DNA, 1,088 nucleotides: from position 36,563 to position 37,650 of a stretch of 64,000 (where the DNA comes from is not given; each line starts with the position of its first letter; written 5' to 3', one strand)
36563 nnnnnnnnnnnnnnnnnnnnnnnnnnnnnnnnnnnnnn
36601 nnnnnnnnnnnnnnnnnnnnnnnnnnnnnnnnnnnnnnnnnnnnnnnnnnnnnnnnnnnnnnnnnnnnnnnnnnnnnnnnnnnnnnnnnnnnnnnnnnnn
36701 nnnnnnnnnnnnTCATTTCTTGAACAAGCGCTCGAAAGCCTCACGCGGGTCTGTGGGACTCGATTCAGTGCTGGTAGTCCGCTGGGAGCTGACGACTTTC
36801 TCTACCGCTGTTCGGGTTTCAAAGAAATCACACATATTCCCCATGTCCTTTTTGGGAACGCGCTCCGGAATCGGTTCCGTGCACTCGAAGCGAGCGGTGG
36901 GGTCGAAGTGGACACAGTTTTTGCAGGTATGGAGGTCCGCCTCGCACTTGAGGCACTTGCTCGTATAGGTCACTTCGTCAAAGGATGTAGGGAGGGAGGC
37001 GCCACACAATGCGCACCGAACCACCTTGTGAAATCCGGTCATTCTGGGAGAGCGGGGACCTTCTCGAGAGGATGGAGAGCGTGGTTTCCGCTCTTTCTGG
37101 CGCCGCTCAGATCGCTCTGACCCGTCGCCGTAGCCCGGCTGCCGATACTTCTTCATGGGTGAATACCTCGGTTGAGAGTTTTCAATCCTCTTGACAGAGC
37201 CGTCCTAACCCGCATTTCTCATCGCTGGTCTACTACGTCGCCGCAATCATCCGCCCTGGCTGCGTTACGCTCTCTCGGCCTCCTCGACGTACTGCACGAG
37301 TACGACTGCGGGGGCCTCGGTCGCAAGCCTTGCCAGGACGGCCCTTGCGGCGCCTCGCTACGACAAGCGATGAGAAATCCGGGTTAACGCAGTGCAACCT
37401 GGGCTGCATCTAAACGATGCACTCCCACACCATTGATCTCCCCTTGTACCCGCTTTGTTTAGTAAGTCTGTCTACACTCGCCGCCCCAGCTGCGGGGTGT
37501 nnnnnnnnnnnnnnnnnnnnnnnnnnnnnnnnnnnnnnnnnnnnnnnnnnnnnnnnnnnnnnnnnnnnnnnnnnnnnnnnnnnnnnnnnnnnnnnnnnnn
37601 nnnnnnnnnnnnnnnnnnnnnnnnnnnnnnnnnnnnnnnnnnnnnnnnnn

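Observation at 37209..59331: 175-bp MITE-like element present twice in direct orientation (37209-37383 and 59157-59331)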

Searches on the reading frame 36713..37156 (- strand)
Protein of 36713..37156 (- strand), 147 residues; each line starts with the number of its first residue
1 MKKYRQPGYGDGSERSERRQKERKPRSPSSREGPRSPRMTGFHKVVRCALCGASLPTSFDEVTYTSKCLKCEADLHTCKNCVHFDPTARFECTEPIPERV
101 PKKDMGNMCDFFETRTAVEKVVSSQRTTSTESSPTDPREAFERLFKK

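Call 30: search_protein_families(library=pfam, proteins=[window:36716-37156:-], max_evalue=0.01)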
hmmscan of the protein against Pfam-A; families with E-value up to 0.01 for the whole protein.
window:36716-37156:- (147 aa): 0 families

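Call 63: find_encoding_contigs(protein=window:36713-37156:-, flank=1500, max_places=10)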
Protein window:36713-37156:- (147 aa): 12 contigs read that carry it; 5 places shown.
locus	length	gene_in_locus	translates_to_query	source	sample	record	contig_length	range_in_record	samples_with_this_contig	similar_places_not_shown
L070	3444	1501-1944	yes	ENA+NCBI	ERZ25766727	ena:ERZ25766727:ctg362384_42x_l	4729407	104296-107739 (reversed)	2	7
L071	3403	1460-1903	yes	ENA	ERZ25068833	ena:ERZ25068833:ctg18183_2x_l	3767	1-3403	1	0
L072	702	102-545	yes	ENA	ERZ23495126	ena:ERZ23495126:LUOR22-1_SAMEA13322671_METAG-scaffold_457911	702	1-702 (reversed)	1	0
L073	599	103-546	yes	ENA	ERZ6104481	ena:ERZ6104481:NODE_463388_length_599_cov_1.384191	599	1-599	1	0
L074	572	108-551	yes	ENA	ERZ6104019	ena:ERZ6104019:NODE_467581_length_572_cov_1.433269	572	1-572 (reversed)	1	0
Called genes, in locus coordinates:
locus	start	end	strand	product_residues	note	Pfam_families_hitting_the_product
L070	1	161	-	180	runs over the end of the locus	PF01923:Cob_adeno_trans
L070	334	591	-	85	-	PF05768:Glrx-like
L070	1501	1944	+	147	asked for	-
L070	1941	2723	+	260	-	PF01012:ETF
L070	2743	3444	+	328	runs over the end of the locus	PF01012:ETF, PF00766:ETF_alpha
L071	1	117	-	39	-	?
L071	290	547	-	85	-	PF05768:Glrx-like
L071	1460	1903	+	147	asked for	-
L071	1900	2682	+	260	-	PF01012:ETF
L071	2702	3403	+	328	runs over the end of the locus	PF01012:ETF, PF00766:ETF_alpha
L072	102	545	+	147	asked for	-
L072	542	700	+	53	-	?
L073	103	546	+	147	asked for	-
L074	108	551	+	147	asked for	-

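Call 72: find_homologous_proteins(query=window:36716-37156:-, max_evalue=1e-10)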
Query window:36716-37156:- (147 aa): 64 proteins with E <= 1e-10 among 78 candidates.
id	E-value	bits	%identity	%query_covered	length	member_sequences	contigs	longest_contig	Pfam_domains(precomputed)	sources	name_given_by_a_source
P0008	9.9e-94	329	99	100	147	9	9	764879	-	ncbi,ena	-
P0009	4.9e-79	281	86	100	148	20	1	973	-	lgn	-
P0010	1.6e-75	270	80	100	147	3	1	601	-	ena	-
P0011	2.3e-51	192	61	99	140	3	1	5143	-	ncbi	ncbi:MAG: hypothetical protein ACE5MK_05275 [Acidobacteriota bacterium]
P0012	5.4e-51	190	65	99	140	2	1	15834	-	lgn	-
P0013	9.6e-50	186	61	100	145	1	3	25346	-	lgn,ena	-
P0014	6.0e-49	184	88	67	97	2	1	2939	-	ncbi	-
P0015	9.2e-49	183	85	67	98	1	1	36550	-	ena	-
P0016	1.0e-48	183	56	99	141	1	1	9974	-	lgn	-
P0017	3.2e-48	182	60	99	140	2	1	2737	-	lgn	-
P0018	3.3e-48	181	60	99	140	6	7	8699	-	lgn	-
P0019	4.0e-48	181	61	99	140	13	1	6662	-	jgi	-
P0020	9.6e-48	180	57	99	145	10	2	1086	-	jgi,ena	jgi:hypothetical protein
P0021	1.5e-47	179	69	80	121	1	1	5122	-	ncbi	-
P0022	2.7e-47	179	60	99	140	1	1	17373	-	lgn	-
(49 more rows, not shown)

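Call 73: find_encoding_contigs(protein=P0015, flank=2000, max_places=3)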
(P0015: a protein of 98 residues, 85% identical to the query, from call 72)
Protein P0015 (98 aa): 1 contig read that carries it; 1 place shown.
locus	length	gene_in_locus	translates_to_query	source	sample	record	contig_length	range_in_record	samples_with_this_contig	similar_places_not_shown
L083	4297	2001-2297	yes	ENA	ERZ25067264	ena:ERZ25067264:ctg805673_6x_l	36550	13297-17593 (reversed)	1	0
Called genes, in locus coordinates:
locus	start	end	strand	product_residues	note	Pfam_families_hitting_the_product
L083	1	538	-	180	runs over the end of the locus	PF01923:Cob_adeno_trans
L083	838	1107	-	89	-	PF05768:Glrx-like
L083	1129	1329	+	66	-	PF08534:Redoxin (weak), PF00578:AhpC-TSA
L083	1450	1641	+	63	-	PF00578:AhpC-TSA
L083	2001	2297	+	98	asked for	-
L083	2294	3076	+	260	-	PF01012:ETF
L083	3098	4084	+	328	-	PF01012:ETF, PF00766:ETF_alpha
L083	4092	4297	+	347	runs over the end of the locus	PF08240:ADH_N, PF00107:ADH_zinc_N, PF13602:ADH_zinc_N_2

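Call 74: find_encoding_contigs(protein=P0008, flank=2000, max_places=6)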
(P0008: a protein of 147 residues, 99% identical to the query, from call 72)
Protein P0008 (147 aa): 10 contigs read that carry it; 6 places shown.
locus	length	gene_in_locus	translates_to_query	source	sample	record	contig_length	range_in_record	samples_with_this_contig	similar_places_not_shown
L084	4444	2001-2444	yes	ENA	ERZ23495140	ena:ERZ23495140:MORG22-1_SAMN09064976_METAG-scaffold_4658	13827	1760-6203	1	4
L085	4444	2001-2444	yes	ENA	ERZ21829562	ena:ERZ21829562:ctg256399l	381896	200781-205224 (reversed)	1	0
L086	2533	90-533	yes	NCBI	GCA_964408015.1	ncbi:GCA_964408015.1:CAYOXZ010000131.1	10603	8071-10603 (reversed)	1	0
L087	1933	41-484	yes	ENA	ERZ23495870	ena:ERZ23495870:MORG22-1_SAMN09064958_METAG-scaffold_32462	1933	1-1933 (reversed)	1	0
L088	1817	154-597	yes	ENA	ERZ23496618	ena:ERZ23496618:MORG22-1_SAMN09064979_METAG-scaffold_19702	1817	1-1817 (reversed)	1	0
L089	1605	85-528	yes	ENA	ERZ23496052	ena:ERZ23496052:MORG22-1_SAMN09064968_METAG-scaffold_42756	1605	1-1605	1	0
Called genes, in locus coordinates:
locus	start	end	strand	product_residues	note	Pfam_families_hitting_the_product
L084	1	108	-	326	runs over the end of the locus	PF01695:IstB_IS21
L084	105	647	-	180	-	PF01923:Cob_adeno_trans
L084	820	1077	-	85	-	PF05768:Glrx-like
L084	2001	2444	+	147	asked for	-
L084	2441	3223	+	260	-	PF01012:ETF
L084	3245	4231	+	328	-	PF01012:ETF, PF00766:ETF_alpha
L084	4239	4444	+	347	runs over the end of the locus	PF08240:ADH_N, PF00107:ADH_zinc_N, PF13602:ADH_zinc_N_2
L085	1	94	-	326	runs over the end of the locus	PF01695:IstB_IS21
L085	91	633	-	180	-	PF01923:Cob_adeno_trans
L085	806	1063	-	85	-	PF05768:Glrx-like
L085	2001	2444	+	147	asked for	-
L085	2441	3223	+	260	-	PF01012:ETF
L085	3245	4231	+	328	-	PF01012:ETF, PF00766:ETF_alpha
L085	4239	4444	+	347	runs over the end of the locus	PF08240:ADH_N, PF00107:ADH_zinc_N, PF13602:ADH_zinc_N_2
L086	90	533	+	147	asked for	-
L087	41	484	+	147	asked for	-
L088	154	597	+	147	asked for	-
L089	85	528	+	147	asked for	-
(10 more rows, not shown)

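Call 75: find_encoding_contigs(protein=P0014, flank=2000, max_places=3)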
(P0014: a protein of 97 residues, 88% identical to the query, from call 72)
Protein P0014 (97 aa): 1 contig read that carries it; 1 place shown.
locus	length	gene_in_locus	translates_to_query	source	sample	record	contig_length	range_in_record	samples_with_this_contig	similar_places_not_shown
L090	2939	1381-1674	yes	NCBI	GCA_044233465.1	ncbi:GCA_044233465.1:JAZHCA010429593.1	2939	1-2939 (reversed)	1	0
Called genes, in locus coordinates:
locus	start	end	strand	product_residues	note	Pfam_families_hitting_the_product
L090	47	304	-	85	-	PF05768:Glrx-like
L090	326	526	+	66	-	PF08534:Redoxin (weak), PF00578:AhpC-TSA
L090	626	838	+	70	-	PF00578:AhpC-TSA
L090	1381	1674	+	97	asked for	-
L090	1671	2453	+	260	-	PF01012:ETF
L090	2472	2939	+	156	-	?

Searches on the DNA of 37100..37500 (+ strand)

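Call 10: search_rna_families(source=window, start=37100, end=37500, threshold=evalue, max_evalue=10)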
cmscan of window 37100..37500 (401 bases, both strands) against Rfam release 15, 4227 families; matches with E-value up to 10: 2.
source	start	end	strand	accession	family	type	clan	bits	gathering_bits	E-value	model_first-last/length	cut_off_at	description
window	37205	37336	+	RF02203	WT1-AS_1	Gene; lncRNA;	-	16.4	40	6.8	1-109/109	no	WT1 antisense RNA conserved region 1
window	37179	37195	-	RF01369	CRISPR-DR56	Gene; CRISPR;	-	14.5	35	6.6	1-37/37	no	CRISPR RNA direct repeat element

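Call 39: search_dna_similar(query=window:37205-37387:+, collection=plasmids, mode=distant, max_evalue=10, max_rows=15)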
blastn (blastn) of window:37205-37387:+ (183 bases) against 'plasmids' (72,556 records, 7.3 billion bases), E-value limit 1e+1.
Records with a match: 43; places in all: 51; records where one place covers at least 80% of the query: 0.
Best place of each record, by identity: >=99% 1; 95-99% 2; 90-95% 7; 80-90% 30; 60-80% 3.
By first word of the organism name: Sinorhizobium 12; Klebsiella 6; Natrinema 3; Halorussus 3; Methylobacterium 2; Streptantibioticus 2; Rhizobium 2; Microbacterium 1; Allorhizobium 1; Gemmobacter 1; and 10 more.
By predicted mobility (MOB-suite, as given by PLSDB): non-mobilizable 28; conjugative 13; mobilizable 2.
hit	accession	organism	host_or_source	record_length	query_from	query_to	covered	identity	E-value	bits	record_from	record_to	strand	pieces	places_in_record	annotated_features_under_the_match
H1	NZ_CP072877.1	Microbacterium sp. NIBRBAC000506063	cell culture,sludge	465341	74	150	42%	75.6%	3e-3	49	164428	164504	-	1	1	nrdR: transcriptional regulator NrdR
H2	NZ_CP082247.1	Natrinema sp. SYSU A 869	cell culture,salt lake sediment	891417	64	115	28%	79.7%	1e-3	51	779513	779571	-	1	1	none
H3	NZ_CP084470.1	Natrinema salinisoli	cell culture,saline soil sediment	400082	64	115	28%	74.6%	6e+0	37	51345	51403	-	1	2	2-oxo acid dehydrogenase subunit E2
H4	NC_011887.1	Methylobacterium nodulans ORS 2060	-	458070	105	149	25%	81.3%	6e+0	37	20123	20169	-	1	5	IS1182-like element ISMno38 family transposase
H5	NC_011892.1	Methylobacterium nodulans ORS 2060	-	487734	105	149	25%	81.3%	6e+0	37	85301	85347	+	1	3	IS1182-like element ISMno38 family transposase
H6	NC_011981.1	Allorhizobium ampelinum S4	Vitis vinifera cv. 'Izsaki Sarfeher'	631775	109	148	22%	85.0%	2e+0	39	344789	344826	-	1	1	ribokinase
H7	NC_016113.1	Streptantibioticus cattleyicolor NRRL 8057 = DSM 46488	-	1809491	75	116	23%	81.0%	5e-1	41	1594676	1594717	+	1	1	none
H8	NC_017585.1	Streptantibioticus cattleyicolor NRRL 8057 = DSM 46488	-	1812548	75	116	23%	81.0%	5e-1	41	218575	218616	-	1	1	none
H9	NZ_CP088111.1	Sinorhizobium medicae WSM1115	cell culture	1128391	122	160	21%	82.9%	5e-1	41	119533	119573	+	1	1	record has no annotation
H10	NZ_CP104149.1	Sinorhizobium medicae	Trigonella foenum-graecum,cell culture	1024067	122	160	21%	82.9%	5e-1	41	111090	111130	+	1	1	record has no annotation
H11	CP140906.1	Sinorhizobium medicae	Medicago lupulina,whole organism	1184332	122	160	21%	82.9%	5e-1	41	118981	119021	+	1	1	LysR family transcriptional regulator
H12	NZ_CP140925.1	Sinorhizobium medicae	Medicago lupulina,whole organism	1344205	122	160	21%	82.9%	5e-1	41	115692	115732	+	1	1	record has no annotation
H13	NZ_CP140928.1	Sinorhizobium medicae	Medicago lupulina,whole organism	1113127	122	160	21%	82.9%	5e-1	41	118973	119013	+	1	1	record has no annotation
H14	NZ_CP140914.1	Sinorhizobium medicae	Medicago lupulina,whole organism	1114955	122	160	21%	82.9%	5e-1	41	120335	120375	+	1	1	record has no annotation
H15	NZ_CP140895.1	Sinorhizobium medicae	Medicago lupulina,whole organism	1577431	122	160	21%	82.9%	5e-1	41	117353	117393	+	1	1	record has no annotation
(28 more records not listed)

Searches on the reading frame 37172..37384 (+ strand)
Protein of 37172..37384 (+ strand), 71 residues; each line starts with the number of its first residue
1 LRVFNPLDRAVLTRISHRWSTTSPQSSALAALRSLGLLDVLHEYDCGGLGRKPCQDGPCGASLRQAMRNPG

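Call 85: search_protein_families(library=pfam, proteins=[window:37172-37384:+], max_evalue=1)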
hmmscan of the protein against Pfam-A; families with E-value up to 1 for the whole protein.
window:37172-37384:+ (71 aa): 0 families
